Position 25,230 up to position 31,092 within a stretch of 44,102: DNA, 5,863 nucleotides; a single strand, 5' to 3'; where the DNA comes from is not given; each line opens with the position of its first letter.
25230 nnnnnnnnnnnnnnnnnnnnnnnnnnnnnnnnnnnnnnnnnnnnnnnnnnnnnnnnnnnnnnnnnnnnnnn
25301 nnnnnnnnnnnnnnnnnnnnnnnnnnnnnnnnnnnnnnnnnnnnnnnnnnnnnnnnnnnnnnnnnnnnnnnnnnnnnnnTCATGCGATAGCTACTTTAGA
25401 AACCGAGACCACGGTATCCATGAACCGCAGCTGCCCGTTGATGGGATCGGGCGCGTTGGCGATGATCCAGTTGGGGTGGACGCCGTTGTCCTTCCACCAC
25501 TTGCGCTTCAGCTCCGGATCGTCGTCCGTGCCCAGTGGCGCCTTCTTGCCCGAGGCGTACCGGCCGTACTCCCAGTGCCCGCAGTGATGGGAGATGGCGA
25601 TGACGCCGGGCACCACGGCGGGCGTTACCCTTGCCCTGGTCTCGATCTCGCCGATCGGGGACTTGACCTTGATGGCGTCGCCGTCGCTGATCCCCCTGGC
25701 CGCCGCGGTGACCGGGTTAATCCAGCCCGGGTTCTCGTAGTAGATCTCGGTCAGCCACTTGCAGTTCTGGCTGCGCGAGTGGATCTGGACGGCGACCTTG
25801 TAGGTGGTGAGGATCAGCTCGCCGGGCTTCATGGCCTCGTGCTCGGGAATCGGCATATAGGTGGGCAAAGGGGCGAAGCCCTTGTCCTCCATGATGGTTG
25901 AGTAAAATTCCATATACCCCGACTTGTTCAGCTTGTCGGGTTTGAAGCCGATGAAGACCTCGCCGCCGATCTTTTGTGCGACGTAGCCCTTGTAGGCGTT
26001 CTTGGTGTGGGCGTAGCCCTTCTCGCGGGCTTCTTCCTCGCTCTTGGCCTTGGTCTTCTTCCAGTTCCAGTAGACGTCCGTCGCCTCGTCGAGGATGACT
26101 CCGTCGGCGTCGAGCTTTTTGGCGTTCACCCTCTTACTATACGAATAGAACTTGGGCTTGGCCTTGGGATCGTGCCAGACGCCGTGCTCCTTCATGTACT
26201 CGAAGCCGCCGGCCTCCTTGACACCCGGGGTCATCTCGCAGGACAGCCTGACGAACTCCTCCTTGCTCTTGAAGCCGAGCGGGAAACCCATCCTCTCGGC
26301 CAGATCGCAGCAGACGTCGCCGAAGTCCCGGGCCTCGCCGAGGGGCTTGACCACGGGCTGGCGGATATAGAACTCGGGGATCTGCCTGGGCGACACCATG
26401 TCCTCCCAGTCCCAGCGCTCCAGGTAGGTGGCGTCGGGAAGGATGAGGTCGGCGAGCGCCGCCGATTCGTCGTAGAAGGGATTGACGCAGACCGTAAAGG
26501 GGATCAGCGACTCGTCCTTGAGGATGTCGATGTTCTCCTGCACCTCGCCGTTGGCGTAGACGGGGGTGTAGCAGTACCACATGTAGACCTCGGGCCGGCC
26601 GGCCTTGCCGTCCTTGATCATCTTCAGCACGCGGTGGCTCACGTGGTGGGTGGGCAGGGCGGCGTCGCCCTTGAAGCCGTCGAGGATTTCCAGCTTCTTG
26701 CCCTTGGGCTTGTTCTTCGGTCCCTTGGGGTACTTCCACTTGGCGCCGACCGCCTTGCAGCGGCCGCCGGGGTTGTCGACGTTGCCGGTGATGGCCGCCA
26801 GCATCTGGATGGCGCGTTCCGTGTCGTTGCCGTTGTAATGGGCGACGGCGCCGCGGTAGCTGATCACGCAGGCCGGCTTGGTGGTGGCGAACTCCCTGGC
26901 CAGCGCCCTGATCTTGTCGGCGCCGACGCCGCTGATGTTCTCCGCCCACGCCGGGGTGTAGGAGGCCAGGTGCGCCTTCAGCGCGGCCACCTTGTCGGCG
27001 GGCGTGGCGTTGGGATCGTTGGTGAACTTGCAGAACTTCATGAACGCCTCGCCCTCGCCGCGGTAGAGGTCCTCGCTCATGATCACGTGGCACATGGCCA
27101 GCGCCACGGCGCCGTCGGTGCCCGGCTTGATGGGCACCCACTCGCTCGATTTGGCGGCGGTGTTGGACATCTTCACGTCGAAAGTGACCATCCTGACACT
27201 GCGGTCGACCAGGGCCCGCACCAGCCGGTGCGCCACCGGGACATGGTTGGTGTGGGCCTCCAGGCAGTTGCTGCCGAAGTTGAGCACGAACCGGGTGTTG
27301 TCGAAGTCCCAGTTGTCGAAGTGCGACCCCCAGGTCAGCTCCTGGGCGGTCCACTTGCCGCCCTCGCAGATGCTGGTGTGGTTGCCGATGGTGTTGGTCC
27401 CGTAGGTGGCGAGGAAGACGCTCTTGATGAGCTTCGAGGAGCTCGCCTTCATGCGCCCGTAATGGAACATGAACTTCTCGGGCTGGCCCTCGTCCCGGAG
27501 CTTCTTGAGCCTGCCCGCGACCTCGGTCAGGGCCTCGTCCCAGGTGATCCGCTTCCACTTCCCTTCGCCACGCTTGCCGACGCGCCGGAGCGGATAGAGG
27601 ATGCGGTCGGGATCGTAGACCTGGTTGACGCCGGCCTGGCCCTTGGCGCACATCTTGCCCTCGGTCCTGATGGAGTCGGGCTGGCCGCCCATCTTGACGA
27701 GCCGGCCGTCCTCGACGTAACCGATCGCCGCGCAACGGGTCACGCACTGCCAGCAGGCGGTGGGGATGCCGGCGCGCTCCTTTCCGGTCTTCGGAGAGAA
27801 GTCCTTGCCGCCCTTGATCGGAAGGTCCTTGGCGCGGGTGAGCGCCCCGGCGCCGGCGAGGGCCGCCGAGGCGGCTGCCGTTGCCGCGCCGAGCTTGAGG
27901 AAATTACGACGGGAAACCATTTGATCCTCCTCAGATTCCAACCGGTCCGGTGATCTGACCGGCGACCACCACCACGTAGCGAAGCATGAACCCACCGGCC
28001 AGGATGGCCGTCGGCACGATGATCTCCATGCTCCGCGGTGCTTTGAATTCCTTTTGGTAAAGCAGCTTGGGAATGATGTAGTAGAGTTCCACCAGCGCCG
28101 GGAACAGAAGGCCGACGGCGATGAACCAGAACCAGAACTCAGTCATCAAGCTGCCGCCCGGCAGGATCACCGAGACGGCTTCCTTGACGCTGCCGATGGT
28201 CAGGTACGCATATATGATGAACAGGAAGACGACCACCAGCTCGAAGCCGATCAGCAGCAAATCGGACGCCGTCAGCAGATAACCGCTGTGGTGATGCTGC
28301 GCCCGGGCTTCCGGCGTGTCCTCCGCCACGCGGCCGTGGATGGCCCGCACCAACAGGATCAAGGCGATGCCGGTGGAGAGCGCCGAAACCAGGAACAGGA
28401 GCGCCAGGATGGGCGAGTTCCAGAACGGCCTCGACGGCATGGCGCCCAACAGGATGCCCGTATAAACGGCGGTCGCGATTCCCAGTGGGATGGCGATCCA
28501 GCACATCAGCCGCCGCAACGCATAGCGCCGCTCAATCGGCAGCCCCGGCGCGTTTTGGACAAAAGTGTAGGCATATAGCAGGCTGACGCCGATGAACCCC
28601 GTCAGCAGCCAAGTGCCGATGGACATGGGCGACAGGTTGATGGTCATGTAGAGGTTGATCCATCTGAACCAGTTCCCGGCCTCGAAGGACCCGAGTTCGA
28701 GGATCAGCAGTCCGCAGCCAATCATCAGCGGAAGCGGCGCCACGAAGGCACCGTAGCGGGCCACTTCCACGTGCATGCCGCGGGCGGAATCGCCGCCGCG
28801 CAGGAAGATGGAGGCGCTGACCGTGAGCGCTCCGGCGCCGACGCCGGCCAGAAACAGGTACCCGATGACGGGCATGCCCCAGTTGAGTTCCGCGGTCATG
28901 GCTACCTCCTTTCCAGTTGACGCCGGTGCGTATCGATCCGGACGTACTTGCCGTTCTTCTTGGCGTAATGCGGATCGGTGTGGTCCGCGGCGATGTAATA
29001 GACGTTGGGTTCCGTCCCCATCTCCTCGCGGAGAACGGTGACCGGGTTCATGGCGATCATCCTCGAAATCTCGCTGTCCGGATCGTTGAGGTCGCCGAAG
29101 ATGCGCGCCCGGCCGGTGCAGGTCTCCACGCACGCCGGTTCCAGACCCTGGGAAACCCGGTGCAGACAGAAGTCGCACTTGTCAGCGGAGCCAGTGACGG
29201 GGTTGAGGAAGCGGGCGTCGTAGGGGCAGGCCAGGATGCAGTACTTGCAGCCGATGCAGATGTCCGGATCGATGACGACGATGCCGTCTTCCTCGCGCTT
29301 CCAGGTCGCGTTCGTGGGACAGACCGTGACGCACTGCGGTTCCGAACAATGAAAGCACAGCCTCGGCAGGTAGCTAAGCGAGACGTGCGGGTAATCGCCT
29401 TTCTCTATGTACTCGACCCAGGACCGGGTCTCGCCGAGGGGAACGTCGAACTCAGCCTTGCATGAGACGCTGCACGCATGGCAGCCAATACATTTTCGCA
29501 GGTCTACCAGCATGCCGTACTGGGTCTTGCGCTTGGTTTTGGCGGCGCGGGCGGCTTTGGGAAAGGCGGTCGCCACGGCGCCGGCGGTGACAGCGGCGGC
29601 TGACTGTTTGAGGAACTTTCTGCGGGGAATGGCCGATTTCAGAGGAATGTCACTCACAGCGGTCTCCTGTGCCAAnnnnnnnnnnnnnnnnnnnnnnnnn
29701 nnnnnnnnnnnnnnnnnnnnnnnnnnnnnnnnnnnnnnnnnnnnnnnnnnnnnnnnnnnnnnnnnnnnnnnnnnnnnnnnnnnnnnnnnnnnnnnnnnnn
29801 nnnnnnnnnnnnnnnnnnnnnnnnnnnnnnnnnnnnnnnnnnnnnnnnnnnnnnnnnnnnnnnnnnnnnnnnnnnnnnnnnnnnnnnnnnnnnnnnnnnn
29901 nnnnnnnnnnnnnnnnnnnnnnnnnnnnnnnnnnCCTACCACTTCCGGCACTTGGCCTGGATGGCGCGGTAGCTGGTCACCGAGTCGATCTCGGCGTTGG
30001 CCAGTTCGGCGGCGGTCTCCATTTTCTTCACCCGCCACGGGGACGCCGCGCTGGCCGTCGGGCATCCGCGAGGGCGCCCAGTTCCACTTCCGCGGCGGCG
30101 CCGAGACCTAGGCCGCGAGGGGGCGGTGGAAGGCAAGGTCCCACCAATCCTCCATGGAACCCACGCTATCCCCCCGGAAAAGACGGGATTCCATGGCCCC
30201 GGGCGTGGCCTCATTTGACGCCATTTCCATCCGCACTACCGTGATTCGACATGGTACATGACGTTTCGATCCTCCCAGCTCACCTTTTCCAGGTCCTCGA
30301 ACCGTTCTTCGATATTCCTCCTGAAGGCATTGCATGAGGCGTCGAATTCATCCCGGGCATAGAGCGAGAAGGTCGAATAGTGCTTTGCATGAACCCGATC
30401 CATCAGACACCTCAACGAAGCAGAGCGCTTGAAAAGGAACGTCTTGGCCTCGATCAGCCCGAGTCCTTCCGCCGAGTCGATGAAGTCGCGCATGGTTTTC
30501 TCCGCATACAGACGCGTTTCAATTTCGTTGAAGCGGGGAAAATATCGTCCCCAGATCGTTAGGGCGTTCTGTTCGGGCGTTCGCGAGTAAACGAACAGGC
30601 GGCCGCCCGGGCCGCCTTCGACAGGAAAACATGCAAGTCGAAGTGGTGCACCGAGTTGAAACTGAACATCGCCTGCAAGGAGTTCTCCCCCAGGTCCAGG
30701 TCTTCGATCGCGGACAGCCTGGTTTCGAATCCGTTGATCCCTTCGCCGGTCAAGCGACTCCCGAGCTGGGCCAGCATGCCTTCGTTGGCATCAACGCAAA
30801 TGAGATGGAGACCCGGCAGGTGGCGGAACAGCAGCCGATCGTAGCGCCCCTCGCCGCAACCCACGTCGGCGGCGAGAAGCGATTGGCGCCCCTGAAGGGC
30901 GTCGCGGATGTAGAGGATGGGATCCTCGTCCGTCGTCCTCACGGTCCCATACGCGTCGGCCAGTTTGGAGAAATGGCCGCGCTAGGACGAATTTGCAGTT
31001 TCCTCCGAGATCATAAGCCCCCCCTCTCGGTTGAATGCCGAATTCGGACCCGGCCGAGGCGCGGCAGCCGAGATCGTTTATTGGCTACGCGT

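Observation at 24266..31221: Molybdoenzyme cassette bracketed by duplicated 3' ends of BOTH neighbouring genes (A-cassette-X'|A'-X): footprint of Campbell-type capture of a circular DNA segment, without any recombinase gene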

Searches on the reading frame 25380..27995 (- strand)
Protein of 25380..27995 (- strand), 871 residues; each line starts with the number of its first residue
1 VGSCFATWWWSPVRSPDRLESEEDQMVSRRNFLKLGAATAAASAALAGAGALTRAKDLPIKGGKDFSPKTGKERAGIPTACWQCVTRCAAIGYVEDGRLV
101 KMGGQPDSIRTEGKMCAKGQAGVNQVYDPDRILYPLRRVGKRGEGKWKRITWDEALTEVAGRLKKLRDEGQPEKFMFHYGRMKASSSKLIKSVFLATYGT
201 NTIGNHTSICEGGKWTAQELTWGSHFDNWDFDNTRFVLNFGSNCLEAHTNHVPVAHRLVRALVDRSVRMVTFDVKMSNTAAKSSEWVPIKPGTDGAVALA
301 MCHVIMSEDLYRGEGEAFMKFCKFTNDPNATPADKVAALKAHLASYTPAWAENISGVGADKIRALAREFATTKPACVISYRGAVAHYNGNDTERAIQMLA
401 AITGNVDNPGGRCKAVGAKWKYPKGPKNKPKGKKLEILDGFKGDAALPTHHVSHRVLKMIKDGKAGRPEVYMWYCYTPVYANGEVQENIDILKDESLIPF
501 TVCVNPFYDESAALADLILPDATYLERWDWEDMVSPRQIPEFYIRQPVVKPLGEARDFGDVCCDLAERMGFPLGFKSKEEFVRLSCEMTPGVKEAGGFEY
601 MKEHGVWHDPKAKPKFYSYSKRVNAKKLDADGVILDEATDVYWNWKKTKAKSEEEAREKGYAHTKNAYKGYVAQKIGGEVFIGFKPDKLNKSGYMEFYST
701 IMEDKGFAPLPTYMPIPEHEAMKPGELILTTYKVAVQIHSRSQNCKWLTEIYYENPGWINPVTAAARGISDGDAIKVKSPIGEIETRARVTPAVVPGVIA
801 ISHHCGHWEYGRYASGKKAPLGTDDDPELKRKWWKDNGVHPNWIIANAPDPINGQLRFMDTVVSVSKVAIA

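Call 5: search_protein_families(library=pfam, proteins=[window:25380-27995:-], max_evalue=0.01)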
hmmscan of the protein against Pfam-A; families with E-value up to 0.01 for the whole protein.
window:25380-27995:- (871 aa): 4 families
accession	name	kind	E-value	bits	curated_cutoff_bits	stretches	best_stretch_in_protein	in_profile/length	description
PF00384.28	Molybdopterin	-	1.8e-38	132.9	24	1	131-568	1-353/353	Molybdopterin oxidoreductase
PF01568.27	Molydop_binding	-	2.1e-19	70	26.8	1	727-858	1-106/110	Molydopterin dinucleotide binding domain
PF04879.21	Molybdop_Fe4S4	-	1.8e-09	37.9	22.7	1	78-128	5-55/55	Molybdopterin oxidoreductase Fe4S4 domain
PF10518.14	TAT_signal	-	0.00038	20.7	22.7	1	26-44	1-19/21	TAT (twin-arginine translocation) pathway signal sequence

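Call 47: search_protein_families(library=ncbifam, proteins=[window:25380-27995:-], max_evalue=0.00001)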
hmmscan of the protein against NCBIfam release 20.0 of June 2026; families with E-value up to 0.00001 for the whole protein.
window:25380-27995:- (871 aa): 24 families
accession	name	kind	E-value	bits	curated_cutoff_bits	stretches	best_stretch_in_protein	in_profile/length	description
NF012032.0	PRK15488.1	equivalog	3.5e-104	349.4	694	2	26-571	2-529/759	thiosulfate reductase PhsA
TIGR02166.1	dmsA_ynfE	subfamily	6.9e-97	325.3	777.7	2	27-620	1-612/794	DMSO/selenate family reductase complex A subunit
NF041885.1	selenate_YnfE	exception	2.5e-65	220.8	1675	2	27-572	3-567/805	selenate/tellurate reductase subunit YnfE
NF041884.1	selenate_YnfF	exception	8.4e-65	219.1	1650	2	27-608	1-602/798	selenate/tellurate reductase subunit YnfF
NF011566.1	PRK14990.1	exception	2.9e-64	217.4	1600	2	26-615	13-627/814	dimethylsulfoxide reductase subunit A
TIGR01591.1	Fdh-alpha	equivalog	1.2e-62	212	666.25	2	79-590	1-499/672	formate dehydrogenase subunit alpha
NF041714.1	arsenate_red_ArrA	equivalog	3.5e-61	207.4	1600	1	27-817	3-810/848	arsenate respiratory reductase molybdopterin-containing subunit ArrA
TIGR03479.1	DMSO_red_II_alp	subfamily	4.2e-60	203.8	984.75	2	76-312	58-299/913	molybdopterin-dependent oxidoreductase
NF041783.2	mnquin_red_QrcB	equivalog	3.4e-53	180.9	440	1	74-583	50-517/695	menaquinone reductase molybdopterin-binding-like subunit QrcB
NF011567.1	PRK14991.1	equivalog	2.1e-37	128.4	1750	2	99-160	125-185/1022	tetrathionate reductase subunit TtrA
TIGR00509.1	bisC_fam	subfamily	4.2e-35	121.2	1017.55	2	140-575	64-516/772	molybdopterin guanine dinucleotide-containing S/N-oxide reductase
TIGR01553.1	formate-DH-alph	equivalog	2.4e-29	101.7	814.2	1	27-313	2-297/1009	formate dehydrogenase-N subunit alpha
NF047855.1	AssmNtatRedNasC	equivalog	4.8e-29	101.1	1100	1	79-572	23-507/708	assimilatory nitrate reductase catalytic subunit NasC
NF042978.1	EthbenzDh_ebdA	equivalog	6.4e-28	97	2000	1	104-311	115-320/977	ethylbenzene dehydrogenase subunit alpha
NF041513.1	formate_DH_Act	exception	1.8e-24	85.6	1400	1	64-311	30-286/1067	formate dehydrogenase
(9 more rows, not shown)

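Call 48: search_solved_structures(query=window:25380-27920:-, max_evalue=1e-20)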
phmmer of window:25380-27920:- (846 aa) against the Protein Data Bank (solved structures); distinct sequences matched with E-value up to 1e-20: 37.
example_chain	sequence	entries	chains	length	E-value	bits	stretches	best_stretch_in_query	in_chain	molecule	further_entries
2vpw_A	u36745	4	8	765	3.4e-55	190.7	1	3-557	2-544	THIOSULFATE REDUCTASE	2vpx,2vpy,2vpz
6cz7_A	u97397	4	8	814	2.7e-52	181.1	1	52-545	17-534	ArrA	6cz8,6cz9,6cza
9vap_A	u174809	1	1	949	3.5e-43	151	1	3-387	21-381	Formate dehydrogenase molybdopterin-binding subunit FdhA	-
4ydd_A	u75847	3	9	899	3.7e-37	131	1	80-288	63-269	DMSO reductase family type II enzyme, molybdopterin subunit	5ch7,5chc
5e7o_A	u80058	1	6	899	1.6e-36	129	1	80-288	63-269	DMSO reductase family type II enzyme, molybdopterin subunit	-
9wxb_B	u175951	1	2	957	4.8e-35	124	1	46-386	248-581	Formate dehydrogenase alpha subunit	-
6tg9_A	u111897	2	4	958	5.9e-35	123.8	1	46-386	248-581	Formate dehydrogenase subunit alpha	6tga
7bkb_D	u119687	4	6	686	2.7e-34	121.6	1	52-385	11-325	Formate dehydrogenase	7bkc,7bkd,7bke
2e7z_A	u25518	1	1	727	6.6e-33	117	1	55-381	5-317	Acetylene hydratase Ahy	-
7qv7_S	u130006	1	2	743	2.1e-30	108.7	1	45-388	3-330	Hydrogen dependent carbon dioxide reductase subunit FdhF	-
1aa6_A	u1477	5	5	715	4.8e-29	104.2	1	52-557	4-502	FORMATE DEHYDROGENASE H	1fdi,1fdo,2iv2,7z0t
2jio_A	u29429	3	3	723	1.4e-28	102.7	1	53-387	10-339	PERIPLASMIC NITRATE REDUCTASE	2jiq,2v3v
2jim_A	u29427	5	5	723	1.4e-28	102.7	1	53-387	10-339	PERIPLASMIC NITRATE REDUCTASE | PROTEIN (PERIPLASMIC NITRATE REDUCTASE)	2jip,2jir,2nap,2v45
9t1s_L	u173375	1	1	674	2.8e-27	98.4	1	52-566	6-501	formate dehydrogenase (coenzyme F420)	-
1eu1_A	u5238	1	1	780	1e-25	93.2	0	99-568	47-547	DIMETHYL SULFOXIDE REDUCTASE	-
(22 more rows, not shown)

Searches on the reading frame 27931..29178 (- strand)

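Call 5: search_protein_families(library=pfam, proteins=[window:27931-29178:-], max_evalue=0.01)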
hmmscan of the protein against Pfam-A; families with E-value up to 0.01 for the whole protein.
window:27931-29178:- (415 aa): 1 family
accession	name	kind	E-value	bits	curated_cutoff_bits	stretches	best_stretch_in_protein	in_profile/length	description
PF03916.19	NrfD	-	7.5e-41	141.2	25.8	1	93-410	4-311/313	Polysulphide reductase, NrfD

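Call 47: search_protein_families(library=ncbifam, proteins=[window:27931-29178:-], max_evalue=0.00001)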
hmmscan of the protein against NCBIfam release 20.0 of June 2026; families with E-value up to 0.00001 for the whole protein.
window:27931-29178:- (415 aa): 2 families
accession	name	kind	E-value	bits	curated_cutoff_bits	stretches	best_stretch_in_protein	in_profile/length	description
TIGR03148.1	cyt_nit_nrfD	equivalog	4.1e-27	95.3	347.6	1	95-410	5-314/316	cytochrome c nitrite reductase subunit NrfD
NF045798.1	DsrP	equivalog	2.7e-11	43.5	350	1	93-321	42-246/346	sulfate reduction electron transfer complex DsrMKJOP subunit DsrP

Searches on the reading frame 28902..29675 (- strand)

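Call 5: search_protein_families(library=pfam, proteins=[window:28902-29675:-], max_evalue=0.01)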
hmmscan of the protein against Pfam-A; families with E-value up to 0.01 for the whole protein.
window:28902-29675:- (257 aa): 13 families
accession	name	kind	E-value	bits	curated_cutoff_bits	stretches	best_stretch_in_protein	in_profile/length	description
PF13247.11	Fer4_11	-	1.6e-30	105.7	26.2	1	99-195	2-99/100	4Fe-4S dicluster domain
PF13237.11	Fer4_10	-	3.7e-12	46.4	25.5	2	103-151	5-53/53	4Fe-4S dicluster domain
PF12838.12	Fer4_7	-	4.7e-12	46.6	27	2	107-154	2-52/52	4Fe-4S dicluster domain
PF00037.32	Fer4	-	9.5e-11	41.5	21.1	2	133-154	1-22/24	4Fe-4S binding domain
PF13187.11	Fer4_9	-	5.3e-10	39.6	27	1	61-123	1-51/52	4Fe-4S dicluster domain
PF12797.12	Fer4_2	-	1.2e-09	37.9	24.5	2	132-152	2-22/22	4Fe-4S binding domain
PF12837.12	Fer4_6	-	3.2e-07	30.4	25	1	132-154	1-23/24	4Fe-4S binding domain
PF12798.12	Fer4_3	-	0.0005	21.1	27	0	140-154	1-15/15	4Fe-4S binding domain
PF25160.1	LdpA_Fe-S-bd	-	0.0014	18.8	27.6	1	109-153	4-41/49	LdpA Fe-S cluster-binding domain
PF12800.12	Fer4_4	-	0.002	18.8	24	1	137-153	1-17/17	4Fe-4S binding domain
PF13534.11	Fer4_17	-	0.0022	19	22.2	0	57-77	41-61/61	4Fe-4S dicluster domain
PF13183.11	Fer4_8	-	0.0034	18.3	27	0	59-122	2-67/68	4Fe-4S dicluster domain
PF14697.11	Fer4_21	-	0.0047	17.5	35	0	106-153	7-55/59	4Fe-4S dicluster domain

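Call 47: search_protein_families(library=ncbifam, proteins=[window:28902-29657:-], max_evalue=0.00001)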
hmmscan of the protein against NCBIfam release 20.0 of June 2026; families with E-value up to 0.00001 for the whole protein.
window:28902-29657:- (251 aa): 29 families (the best 25 are shown)
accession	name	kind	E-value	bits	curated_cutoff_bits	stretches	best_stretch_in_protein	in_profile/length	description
NF011569.0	PRK14993.1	equivalog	1.1e-69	234.5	416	1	12-226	5-226/244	tetrathionate reductase subunit TtrB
NF045797.1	DsrO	equivalog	5.1e-65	219.2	200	1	11-222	4-234/235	sulfate reduction electron transfer complex DsrMKJOP subunit DsrO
TIGR03149.1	cyt_nit_nrfC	equivalog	2.5e-61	206.9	377.6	1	11-226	3-220/225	cytochrome c nitrite reductase Fe-S protein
NF041715.1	arsenate_red_ArrB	equivalog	6.6e-53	179.6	450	2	46-150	2-105/233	arsenate respiratory reductase iron-sulfur subunit ArrB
TIGR03478.1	DMSO_red_II_bet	subfamily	1.3e-50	172.2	480.7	1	79-239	109-268/321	DMSO reductase family type II enzyme, iron-sulfur subunit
NF042979.1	EthbenzDh_ebdB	equivalog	8.1e-43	146.6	740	1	79-223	131-276/354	ethylbenzene dehydrogenase subunit beta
TIGR02951.1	DMSO_dmsB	equivalog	1.3e-42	145.6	214.1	1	46-192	1-155/161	DMSO/selenate family reductase complex B subunit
NF008134.0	PRK10882.1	equivalog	2.8e-39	135.1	263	2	90-213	102-234/329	hydrogenase 2 operon protein HybA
TIGR01660.1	narH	equivalog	1.2e-38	132.8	524.05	2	86-202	168-284/492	nitrate reductase subunit beta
NF041782.1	mnquin_red_QrcC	equivalog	4.5e-38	131.2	400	2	47-152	1-119/239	menaquinone reductase iron-sulfur cluster-binding subunit QrcC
NF045715.1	sulf_resp_HmcB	equivalog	7.4e-29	100.8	420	2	99-205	105-213/307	sulfate respiration complex iron-sulfur protein HmcB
TIGR01582.1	FDH-beta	equivalog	2.2e-28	99.2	334.7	1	101-194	93-186/283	formate dehydrogenase subunit beta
NF038355.1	FDH3_beta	equivalog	8.3e-27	94.4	240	1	49-164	5-121/180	formate dehydrogenase FDH3 subunit beta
NF009451.0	PRK12809.1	equivalog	3.2e-18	65.4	1154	1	52-185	8-134/639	formate-dependent uric acid utilization protein YgfT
NF045766.1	PhenlGlyoxDHPadI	equivalog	2.7e-17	62.7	700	1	52-184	10-132/443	NADH-dependent phenylglyoxylate dehydrogenase subunit beta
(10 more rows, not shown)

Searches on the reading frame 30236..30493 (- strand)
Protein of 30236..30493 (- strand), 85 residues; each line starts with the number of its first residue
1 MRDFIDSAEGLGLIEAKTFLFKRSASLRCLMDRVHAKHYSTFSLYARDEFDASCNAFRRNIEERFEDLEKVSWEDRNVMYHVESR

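Call 5: search_protein_families(library=pfam, proteins=[window:30236-30493:-], max_evalue=0.01)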
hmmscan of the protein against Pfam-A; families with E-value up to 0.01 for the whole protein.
window:30236-30493:- (85 aa): 0 families

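Call 39: find_encoding_contigs(protein=window:30236-30493:-, flank=10000, max_places=6)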
Protein window:30236-30493:- (85 aa): 7 contigs read that carry it; 5 places shown.
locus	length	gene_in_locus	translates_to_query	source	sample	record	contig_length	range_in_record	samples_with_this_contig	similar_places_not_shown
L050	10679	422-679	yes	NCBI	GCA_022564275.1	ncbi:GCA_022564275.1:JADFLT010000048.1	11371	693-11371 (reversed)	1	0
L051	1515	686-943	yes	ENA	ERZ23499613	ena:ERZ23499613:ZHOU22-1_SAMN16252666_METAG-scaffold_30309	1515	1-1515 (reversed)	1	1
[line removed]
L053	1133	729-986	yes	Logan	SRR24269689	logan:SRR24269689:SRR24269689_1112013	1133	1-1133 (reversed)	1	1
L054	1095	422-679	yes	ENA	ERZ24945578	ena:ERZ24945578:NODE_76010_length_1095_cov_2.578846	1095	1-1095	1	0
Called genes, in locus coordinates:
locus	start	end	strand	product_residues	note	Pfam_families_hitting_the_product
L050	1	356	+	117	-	PF08241:Methyltransf_11, PF08242:Methyltransf_12, PF13649:Methyltransf_25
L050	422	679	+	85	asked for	-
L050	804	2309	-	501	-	PF00171:Aldedh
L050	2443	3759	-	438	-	PF00202:Aminotran_3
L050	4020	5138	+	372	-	PF05222:AlaDh_PNT_N, PF01262:AlaDh_PNT_C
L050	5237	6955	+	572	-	PF02776:TPP_enzyme_N, PF00205:TPP_enzyme_M, PF02775:TPP_enzyme_C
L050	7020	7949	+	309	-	PF01515:PTA_PTB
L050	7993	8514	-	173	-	PF00156:Pribosyltran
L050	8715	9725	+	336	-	PF00962:A_deaminase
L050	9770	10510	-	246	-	PF03692:CxxCxxCC (weak)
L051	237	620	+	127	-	PF13649:Methyltransf_25, PF08241:Methyltransf_11, PF08242:Methyltransf_12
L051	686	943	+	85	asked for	-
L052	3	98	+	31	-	?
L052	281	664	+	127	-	PF13649:Methyltransf_25, PF08241:Methyltransf_11, PF08242:Methyltransf_12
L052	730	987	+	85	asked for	-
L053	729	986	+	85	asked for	-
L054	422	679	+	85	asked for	-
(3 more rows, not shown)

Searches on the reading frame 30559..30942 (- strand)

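Call 5: search_protein_families(library=pfam, proteins=[window:30559-30942:-], max_evalue=0.01)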
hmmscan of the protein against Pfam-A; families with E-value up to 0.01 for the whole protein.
window:30559-30942:- (127 aa): 5 families
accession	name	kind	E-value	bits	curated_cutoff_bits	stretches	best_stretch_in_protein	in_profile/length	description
PF13649.12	Methyltransf_25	-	7e-12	46.3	27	1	25-113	2-92/97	Methyltransferase domain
PF08241.18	Methyltransf_11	-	8e-12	46.1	21.2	1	26-113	2-86/95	Methyltransferase domain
PF08242.18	Methyltransf_12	-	4.3e-08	34.2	30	1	26-114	2-92/98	Methyltransferase domain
PF13847.12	Methyltransf_31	-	1.8e-05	24.9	27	1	26-101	9-87/145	Methyltransferase domain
PF03848.20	TehB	-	0.00081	19.3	20.4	1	24-87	34-95/193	Tellurite resistance protein TehB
